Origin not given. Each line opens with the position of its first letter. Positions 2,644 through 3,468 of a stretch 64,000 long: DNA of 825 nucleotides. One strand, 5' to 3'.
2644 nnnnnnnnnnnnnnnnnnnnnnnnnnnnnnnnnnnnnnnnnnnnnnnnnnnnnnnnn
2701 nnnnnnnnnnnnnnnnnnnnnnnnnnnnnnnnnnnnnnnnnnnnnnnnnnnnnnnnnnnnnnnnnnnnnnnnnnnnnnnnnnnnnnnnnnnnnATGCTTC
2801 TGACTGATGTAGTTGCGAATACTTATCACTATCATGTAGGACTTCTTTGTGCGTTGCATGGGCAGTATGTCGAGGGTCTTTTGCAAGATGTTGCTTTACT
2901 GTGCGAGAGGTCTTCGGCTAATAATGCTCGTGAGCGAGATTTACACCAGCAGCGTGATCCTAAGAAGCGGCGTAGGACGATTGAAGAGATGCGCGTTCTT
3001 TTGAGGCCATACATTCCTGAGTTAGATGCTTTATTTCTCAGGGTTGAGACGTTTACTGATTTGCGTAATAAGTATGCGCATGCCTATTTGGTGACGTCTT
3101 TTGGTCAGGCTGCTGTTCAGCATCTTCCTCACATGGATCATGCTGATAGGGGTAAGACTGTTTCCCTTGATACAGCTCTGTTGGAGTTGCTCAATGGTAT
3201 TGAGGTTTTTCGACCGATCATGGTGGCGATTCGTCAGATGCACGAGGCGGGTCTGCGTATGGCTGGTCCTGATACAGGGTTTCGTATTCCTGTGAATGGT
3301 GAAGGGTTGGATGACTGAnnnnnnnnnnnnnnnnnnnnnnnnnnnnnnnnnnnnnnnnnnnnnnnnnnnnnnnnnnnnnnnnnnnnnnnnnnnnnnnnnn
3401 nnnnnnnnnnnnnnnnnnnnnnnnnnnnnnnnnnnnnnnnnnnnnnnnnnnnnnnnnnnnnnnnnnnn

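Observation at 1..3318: Mosaic defence islet with two sharply low-GC insertions fused in-frame to high-GC neighbours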

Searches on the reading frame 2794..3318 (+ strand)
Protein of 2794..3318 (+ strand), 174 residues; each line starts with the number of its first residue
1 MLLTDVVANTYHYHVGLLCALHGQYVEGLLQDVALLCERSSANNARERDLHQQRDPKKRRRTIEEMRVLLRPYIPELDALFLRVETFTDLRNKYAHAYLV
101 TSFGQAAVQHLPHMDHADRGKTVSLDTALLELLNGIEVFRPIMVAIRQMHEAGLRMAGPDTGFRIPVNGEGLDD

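Call 7: search_protein_families(library=pfam, max_evalue=0.1, proteins=[window:2794-3315:+])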
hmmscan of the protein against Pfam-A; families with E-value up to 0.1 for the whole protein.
window:2794-3315:+ (174 aa): 0 families

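Call 8: search_protein_families(library=padloc, max_evalue=0.1, proteins=[window:2794-3315:+])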
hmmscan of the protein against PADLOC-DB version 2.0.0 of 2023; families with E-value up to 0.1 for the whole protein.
window:2794-3315:+ (174 aa): 0 families

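Call 13: find_encoding_contigs(protein=window:2794-3318:+, flank=10000, max_places=10)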
Protein window:2794-3318:+ (174 aa): 3 contigs read that carry it; 3 places shown.
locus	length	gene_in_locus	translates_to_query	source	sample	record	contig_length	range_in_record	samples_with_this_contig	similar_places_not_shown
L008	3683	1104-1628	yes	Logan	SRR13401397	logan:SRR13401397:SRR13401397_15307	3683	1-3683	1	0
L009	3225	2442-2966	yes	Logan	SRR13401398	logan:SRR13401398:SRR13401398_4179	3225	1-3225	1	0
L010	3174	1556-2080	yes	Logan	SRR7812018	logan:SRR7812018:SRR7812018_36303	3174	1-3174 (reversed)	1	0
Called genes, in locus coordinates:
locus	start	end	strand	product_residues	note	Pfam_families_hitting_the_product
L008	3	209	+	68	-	?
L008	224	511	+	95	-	-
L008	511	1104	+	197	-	-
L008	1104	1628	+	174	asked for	-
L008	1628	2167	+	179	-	-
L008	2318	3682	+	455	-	?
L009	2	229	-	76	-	?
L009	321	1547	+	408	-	PF03235:GmrSD_N, PF01844:HNH, PF14279:HNH_5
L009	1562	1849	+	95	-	-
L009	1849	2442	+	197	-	-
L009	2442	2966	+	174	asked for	-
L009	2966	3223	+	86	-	?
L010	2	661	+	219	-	?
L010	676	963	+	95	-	-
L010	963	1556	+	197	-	-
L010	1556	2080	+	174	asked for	-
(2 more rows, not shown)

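Call 17: find_homologous_proteins(query=window:2794-3315:+, max_evalue=0.01)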
Query window:2794-3315:+ (174 aa): 1 proteins with E <= 0.01 among 81 candidates.
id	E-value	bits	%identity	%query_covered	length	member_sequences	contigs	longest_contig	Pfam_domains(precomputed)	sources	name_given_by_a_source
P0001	3.3e-111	387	100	100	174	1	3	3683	-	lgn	-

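Call 22: search_dna_similar(query=window:2794-3315:+, collection=plasmids, mode=protein, max_evalue=1, max_rows=15)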
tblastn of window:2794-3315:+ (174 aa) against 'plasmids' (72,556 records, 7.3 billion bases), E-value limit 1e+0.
Records with a match: 2; places in all: 2; records where one place covers at least 80% of the query: 0.
Best place of each record, by identity: <60% 2.
By first word of the organism name: Sinorhizobium 1; Ensifer 1.
By predicted mobility (MOB-suite, as given by PLSDB): non-mobilizable 1; conjugative 1.
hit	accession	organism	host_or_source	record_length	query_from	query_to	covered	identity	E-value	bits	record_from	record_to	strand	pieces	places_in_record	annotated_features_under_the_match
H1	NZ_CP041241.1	Sinorhizobium mexicanum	Acaciella angustissima,cell culture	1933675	50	171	70%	31.5%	6e-1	37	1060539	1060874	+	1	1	none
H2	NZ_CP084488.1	Ensifer adhaerens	cellculture,soil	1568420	141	174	20%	44.1%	6e-1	38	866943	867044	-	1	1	none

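Call 32: search_protein_representatives(protein=window:2794-3315:+)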
Query: 174 residues. Proteins with E-value up to 0.001 (for the whole library): 5; up to 1e-10: 5; up to 1e-30: 2. The best 5 are listed.
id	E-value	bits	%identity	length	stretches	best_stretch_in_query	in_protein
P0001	1.0e-111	386.5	100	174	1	1-174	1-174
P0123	1.5e-38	148.6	45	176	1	4-166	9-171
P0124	5.9e-30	120.6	47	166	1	31-165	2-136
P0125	1.8e-25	106.0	44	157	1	10-151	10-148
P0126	8.3e-22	94.1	36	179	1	10-165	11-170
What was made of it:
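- orf174 has four homologs with E down to 1e-38 (call 32).
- Tried and rejected: The exhaustive HMMER search then found 4 orf174 homologs (call 32), so the first negative was a sensitivity limit.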

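Call 34: find_encoding_contigs(protein=P0123, flank=8000, max_places=3)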
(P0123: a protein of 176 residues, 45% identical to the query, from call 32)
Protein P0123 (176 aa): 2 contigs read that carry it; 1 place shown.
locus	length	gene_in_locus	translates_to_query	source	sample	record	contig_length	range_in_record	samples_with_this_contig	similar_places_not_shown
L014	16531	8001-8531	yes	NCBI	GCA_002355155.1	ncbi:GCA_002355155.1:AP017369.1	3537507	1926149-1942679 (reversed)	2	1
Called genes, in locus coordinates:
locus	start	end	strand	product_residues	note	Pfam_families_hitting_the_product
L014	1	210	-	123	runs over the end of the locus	-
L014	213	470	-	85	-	-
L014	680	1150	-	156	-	-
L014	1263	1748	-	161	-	-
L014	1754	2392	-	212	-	-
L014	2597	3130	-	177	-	PF05345:He_PIG (weak)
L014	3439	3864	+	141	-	-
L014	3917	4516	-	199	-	-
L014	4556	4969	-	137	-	-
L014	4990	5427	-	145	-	-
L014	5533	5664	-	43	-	-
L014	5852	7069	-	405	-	-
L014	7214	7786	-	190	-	PF06908:YpsA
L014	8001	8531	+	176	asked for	-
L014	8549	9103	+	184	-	-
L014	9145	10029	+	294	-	-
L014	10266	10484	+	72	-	-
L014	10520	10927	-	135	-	-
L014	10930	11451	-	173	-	-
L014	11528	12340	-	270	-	PF01541:GIY-YIG (weak)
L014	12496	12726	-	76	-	-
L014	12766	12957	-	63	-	-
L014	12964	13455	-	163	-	-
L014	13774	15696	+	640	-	-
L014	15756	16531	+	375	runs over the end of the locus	PF16378:DUF4988 (faint), PF19686:DUF6188 (faint), PF07202:Tcp10_C (faint), PF15016:C5orf34_C (faint), PF01391:Collagen (faint)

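Call 36: find_encoding_contigs(protein=P0124, flank=8000, max_places=3)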
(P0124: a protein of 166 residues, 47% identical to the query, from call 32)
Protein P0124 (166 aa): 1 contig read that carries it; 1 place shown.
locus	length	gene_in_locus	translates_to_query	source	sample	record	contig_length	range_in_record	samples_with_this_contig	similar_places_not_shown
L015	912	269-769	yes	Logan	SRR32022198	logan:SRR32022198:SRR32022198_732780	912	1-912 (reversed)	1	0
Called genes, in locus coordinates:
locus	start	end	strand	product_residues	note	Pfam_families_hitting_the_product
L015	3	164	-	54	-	?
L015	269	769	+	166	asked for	-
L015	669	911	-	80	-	?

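Call 37: find_encoding_contigs(protein=P0126, flank=8000, max_places=3)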
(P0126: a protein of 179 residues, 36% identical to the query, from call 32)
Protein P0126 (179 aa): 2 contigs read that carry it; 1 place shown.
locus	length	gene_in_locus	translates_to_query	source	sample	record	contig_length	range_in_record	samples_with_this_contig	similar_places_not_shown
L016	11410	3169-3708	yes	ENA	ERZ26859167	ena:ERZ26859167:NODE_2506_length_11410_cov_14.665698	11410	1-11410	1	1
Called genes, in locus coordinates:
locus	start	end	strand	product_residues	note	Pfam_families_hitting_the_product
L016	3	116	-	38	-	?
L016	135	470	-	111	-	-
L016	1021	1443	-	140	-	PF00436:SSB (weak)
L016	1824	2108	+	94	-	-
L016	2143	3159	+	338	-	PF13651:EcoRI_methylase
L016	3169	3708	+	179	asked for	-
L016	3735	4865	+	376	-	PF03235:GmrSD_N, PF01844:HNH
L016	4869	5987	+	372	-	PF14528:LAGLIDADG_3 (faint)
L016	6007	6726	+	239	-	-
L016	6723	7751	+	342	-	PF07669:Eco57I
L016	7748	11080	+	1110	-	PF04851:ResIII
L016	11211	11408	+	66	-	?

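Call 39: find_encoding_contigs(protein=P0125, flank=8000, max_places=3)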
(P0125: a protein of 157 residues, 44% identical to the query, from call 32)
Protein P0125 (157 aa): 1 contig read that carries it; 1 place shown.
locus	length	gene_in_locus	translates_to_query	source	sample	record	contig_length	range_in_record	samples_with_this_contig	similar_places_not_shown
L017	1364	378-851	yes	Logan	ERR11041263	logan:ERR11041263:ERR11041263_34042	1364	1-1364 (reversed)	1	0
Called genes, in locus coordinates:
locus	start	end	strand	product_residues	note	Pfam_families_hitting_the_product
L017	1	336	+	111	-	?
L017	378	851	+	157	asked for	-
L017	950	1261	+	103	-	-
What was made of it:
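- Only 1 of 4 orf174 homologs is next to an R-M system (calls 34, 36, 37, 39).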

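Call 49: predict_structure(alignment_id=A1)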
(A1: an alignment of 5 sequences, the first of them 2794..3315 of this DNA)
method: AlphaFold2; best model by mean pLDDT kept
length: 174 residues; sequences in the alignment: 5
mean_pLDDT: 80.6   pTM: 0.75
mean pLDDT of the five models: 80.6, 80.6, 80.0, 80.0, 78.9
residues with pLDDT >= 90: 74; 70-90: 59; 50-70: 30; < 50: 11
segments of 3 or more residues with pLDDT < 50: 166-174
pLDDT, mean of each block of 10 residues (from residue 1): 71 95 94 81 59 57 88 81 94 91 87 86 92 95 93 74 49 38
secondary structure, 60 per line:
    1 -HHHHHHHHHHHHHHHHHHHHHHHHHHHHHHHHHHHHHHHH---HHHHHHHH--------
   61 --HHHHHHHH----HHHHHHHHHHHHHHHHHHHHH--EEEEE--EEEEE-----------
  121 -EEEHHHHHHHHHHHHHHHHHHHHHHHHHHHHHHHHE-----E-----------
elements in order: H2-41 H45-52 H63-70 H75-95 E98-102 E105-109 E122-124 H125-156
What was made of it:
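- On HEPN superfamily (orf174): The AF2 model (pLDDT 80.6) is a helical bundle with a beta-hairpin after the motif (call 49).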

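Call 55: find_related_loci(query=A1, collection=viral_contigs, flank=5000)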
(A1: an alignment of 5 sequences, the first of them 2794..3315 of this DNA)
Query A1 (174 aa) in viral_contigs; peptide patterns used: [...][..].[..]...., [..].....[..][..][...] (x = any residue, [..] = any of these).
76 stretches matched a pattern, but none encodes a relative of the query by tblastn (E <= 1e-3).

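Call 56: find_related_loci(query=A1, collection=metagenome_contigs, flank=6000)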
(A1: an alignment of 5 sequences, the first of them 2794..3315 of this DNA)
Query A1 (174 aa) in metagenome_contigs; peptide patterns used: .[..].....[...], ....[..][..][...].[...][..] (x = any residue, [..] = any of these).
599 stretches matched a pattern, but none encodes a relative of the query by tblastn (E <= 1e-3).

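Call 58: search_protein_families(library=pfam, alignment_id=A1, max_evalue=10)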
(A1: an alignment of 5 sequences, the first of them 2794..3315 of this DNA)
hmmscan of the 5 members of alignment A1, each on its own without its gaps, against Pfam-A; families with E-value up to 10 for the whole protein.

A. member 1, window:2794-3315:+ (174 aa): 0 families

B. families by the number of members that match (of 5 scanned): 1 family
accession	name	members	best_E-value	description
PF25101.1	Spectrin_7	1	0.11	Animal spectrin repeats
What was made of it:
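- On HEPN superfamily (orf174): No Pfam hit for any of the 5 members at E up to 10 (call 58).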

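Call 59: search_solved_structures(query=A1, max_evalue=10, show_alignments=2)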
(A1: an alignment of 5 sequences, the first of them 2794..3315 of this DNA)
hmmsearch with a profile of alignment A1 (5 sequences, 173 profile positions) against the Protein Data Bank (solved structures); distinct sequences matched with E-value up to 10: 6.
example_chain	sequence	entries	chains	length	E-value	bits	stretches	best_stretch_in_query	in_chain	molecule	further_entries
5h7c_A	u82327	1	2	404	0.035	17.2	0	104-165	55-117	Immunoglobulin G-binding protein A, DHR14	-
5cwh_A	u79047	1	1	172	0.26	14.3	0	116-167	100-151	Designed helical repeat protein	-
6twk_A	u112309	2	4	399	0.3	14.1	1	98-155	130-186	Ectoine hydrolase DoeA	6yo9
6twj_A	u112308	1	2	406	0.31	14.1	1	98-155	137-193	Ectoine hydrolase DoeA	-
5h78_A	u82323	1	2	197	0.38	13.8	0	116-165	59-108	cAMP-dependent protein kinase type II-alpha regulatory subunit,DHR14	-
8ub3_A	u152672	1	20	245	5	10.1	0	122-161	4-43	DpHF7 filament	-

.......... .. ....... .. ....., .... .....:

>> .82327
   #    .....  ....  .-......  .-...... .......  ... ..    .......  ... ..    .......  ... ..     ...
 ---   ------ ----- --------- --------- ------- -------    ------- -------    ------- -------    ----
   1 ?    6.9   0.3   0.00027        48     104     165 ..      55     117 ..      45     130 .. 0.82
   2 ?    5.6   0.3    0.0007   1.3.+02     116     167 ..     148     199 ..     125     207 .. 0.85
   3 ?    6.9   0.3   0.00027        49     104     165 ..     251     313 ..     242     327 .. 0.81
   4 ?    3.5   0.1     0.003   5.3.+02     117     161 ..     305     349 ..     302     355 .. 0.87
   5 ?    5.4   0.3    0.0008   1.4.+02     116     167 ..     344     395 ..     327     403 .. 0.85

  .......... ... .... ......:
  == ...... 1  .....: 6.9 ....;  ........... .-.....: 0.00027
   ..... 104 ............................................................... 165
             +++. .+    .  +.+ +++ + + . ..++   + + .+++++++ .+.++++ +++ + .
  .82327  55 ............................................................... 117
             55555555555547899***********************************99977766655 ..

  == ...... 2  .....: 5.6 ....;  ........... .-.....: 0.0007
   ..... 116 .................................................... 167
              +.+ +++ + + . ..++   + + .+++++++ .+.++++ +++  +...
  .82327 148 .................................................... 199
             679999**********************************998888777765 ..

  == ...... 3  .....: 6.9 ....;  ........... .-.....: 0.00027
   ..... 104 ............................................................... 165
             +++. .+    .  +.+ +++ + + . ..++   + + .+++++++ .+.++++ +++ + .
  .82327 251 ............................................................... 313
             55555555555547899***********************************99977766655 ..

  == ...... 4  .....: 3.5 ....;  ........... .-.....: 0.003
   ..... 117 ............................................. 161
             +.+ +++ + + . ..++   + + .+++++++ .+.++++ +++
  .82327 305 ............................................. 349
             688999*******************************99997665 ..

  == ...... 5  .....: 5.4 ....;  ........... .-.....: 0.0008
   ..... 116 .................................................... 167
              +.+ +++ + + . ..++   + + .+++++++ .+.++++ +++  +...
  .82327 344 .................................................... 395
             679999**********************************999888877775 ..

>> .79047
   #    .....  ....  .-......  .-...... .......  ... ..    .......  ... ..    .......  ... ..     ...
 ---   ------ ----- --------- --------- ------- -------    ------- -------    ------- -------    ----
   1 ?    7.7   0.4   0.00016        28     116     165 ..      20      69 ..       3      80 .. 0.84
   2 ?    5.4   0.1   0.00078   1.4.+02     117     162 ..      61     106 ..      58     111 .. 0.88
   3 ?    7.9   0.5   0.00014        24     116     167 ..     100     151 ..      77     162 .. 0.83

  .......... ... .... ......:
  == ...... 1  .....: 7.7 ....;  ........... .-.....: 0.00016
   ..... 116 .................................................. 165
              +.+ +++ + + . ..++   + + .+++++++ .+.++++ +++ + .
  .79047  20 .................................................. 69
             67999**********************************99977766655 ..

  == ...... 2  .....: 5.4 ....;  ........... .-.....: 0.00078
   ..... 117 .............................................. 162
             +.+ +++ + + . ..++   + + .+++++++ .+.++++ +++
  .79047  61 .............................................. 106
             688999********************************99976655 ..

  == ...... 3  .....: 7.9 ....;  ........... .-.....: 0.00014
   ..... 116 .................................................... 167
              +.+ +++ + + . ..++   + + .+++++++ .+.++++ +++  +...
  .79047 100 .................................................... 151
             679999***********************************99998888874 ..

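Call 62: search_dna_similar(query=window:2794-3315:+, collection=phages, mode=protein, max_evalue=0.1, max_rows=15)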
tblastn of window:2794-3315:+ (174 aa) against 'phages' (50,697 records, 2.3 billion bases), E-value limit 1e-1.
No match.

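Call 66: fold_search(model_id=the predicted structure, library=pdb)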
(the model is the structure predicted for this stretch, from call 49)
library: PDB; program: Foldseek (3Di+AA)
matches with E <= 10: 95; with E <= 0.001: 0
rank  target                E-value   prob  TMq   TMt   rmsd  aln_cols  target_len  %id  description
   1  3c46_B                5.8e-01  0.08  0.19  0.05  18.0       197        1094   11  X-ray crystal structure of the N4 mini-vRNAP P2_7a promoter complex soaked with MgCl2 (released 2008-12-09)
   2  3c2p_A                7.2e-01  0.07  0.19  0.05  18.6       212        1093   10  X-ray crystal structure of the N4 mini-vRNAP P1 promoter complex (released 2008-12-09)
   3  3c46_A                1.1e+00  0.06  0.18  0.05  18.3       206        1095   11  X-ray crystal structure of the N4 mini-vRNAP P2_7a promoter complex soaked with MgCl2 (released 2008-12-09)
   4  3c3l_B                1.2e+00  0.06  0.18  0.05  18.7       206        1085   11  X-ray crystal structure of the N4 mini-vRNAP P2 promoter complex (released 2008-12-09)
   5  3c3l_A                1.2e+00  0.06  0.18  0.05  19.7       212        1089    9  X-ray crystal structure of the N4 mini-vRNAP P2 promoter complex (released 2008-12-09)
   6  8auw_D                1.3e+00  0.15  0.24  0.26  12.7       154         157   15  Cryo-EM structure of human BIRC6 in complex with SMAC. (released 2023-02-15)
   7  9l7p_A                1.3e+00  0.07  0.20  0.08  12.9       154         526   15  Cryo-EM structure of retron Ec78 system complex (released 2025-12-10)
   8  5yep_C                1.4e+00  0.12  0.27  0.33  13.0       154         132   13  Crystal structure of SO_3166-SO_3165 from Shewanella oneidensis (released 2018-03-28)
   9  4tx5_B                1.7e+00  0.12  0.24  0.25  12.7       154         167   14  Crystal structure of Smac-DIABLO (in space group P65) (released 2015-07-15)
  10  6d57_A                1.7e+00  0.05  0.16  0.19  17.9       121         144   14  Campylobacter jejuni ferric uptake regulator S1 metalated (released 2018-05-23)
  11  8e2i_E                1.8e+00  0.13  0.25  0.25  12.7       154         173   15  Cryo-EM structure of BIRC6/Smac (released 2023-02-15)
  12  6n1l                  1.8e+00  0.08  0.21  0.24  16.2       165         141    9  The complement inhibitory domain of B. burgdorferi BBK32. (released 2019-03-27)
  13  3c2p_B                1.8e+00  0.04  0.18  0.04  17.3       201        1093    9  X-ray crystal structure of the N4 mini-vRNAP P1 promoter complex (released 2008-12-09)
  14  6jx6_D                2.3e+00  0.11  0.25  0.28  12.8       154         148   14  Tetrameric form of Smac (released 2019-12-04)
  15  1fxk_C                2.3e+00  0.06  0.18  0.23  18.1       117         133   17  CRYSTAL STRUCTURE OF ARCHAEAL PREFOLDIN (GIMC). (released 2000-12-06)
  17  6m6u_H                2.4e+00  0.11  0.28  0.35  12.2       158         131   12  Crystal structure the toxin-antitoxin MntA-HpeT mutant-D39ED41E (released 2020-09-30)
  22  6m6u_D                3.2e+00  0.12  0.32  0.41  12.1       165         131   12  Crystal structure the toxin-antitoxin MntA-HpeT mutant-D39ED41E (released 2020-09-30)
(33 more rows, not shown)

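Call 69: fold_search(model_id=the predicted structure, library=viral)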
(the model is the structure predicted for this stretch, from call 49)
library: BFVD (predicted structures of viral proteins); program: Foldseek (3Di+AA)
matches with E <= 10: 254; with E <= 0.001: 0
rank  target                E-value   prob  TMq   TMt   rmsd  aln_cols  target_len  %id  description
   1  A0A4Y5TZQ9            2.6e-01  0.63  0.38  0.40   9.6       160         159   14  (no name in the UniProt tables at hand)
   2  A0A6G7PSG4            3.3e-01  0.30  0.26  0.18  13.6       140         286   16  Uncharacterized protein (Fragment) [Pimento virga-like virus]
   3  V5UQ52                5.4e-01  0.09  0.20  0.04  18.2       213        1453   12  Uncharacterized protein [Shigella phage pSb-1]
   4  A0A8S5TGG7            5.7e-01  0.13  0.20  0.24  17.6       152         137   10  Uncharacterized protein [Myoviridae sp. ctIty1]
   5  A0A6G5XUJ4            6.7e-01  0.13  0.23  0.23  13.8       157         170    6  (no name in the UniProt tables at hand)
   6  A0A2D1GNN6            7.1e-01  0.14  0.23  0.23  13.0       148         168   11  (no name in the UniProt tables at hand)
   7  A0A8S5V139            8.8e-01  0.04  0.15  0.05  23.9       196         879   10  Mono-ADP-ribosyltransferase C3 [Siphoviridae sp. ct3r22]
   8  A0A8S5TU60            1.2e+00  0.11  0.19  0.30   9.8        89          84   17  Uncharacterized protein [Siphoviridae sp. ctWT735]
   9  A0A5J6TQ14            1.2e+00  0.06  0.14  0.20  12.5        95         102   14  (no name in the UniProt tables at hand)
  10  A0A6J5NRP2            1.2e+00  0.10  0.26  0.14  20.9       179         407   13  Uncharacterized protein [uncultured Caudovirales phage]
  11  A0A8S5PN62            1.2e+00  0.04  0.16  0.10  18.7       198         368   14  TopoisomeraseII [Myoviridae sp. ctwwN25]
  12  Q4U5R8                1.4e+00  0.05  0.13  0.08  13.5       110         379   13  Protein 8 [Heliothis armigera cypovirus 14]
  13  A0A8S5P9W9            1.4e+00  0.03  0.12  0.12  16.8       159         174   15  Uncharacterized protein [Siphoviridae sp. ct2kB26]
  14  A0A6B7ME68            1.4e+00  0.07  0.11  0.26  15.6        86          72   19  (no name in the UniProt tables at hand)
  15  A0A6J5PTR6            1.5e+00  0.08  0.24  0.11  19.4       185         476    8  Uncharacterized protein [uncultured Caudovirales phage]
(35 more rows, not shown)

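Call 75: search_protein_families(library=ncbifam, max_evalue=0.01, proteins=[window:2794-3315:+])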
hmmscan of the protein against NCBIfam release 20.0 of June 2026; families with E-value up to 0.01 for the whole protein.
window:2794-3315:+ (174 aa): 0 families

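Call 76: search_protein_families(library=phrogs, max_evalue=0.01, proteins=[window:2794-3315:+])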
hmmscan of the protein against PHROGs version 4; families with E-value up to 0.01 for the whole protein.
window:2794-3315:+ (174 aa): 0 families

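Call 94: search_protein_families(library=pfam, max_evalue=0.01, proteins=[L014:8549-9100:+, L014:9145-10026:+, L017:1-333:+, L017:950-1258:+])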
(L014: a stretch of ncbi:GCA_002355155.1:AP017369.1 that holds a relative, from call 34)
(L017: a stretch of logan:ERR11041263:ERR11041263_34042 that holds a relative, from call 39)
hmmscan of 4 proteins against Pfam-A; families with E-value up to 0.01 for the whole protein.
L014:8549-9100:+ (184 aa): 0 families

L014:9145-10026:+ (294 aa): 0 families

L017:1-333:+ (111 aa): 0 families

L017:950-1258:+ (103 aa): 0 families
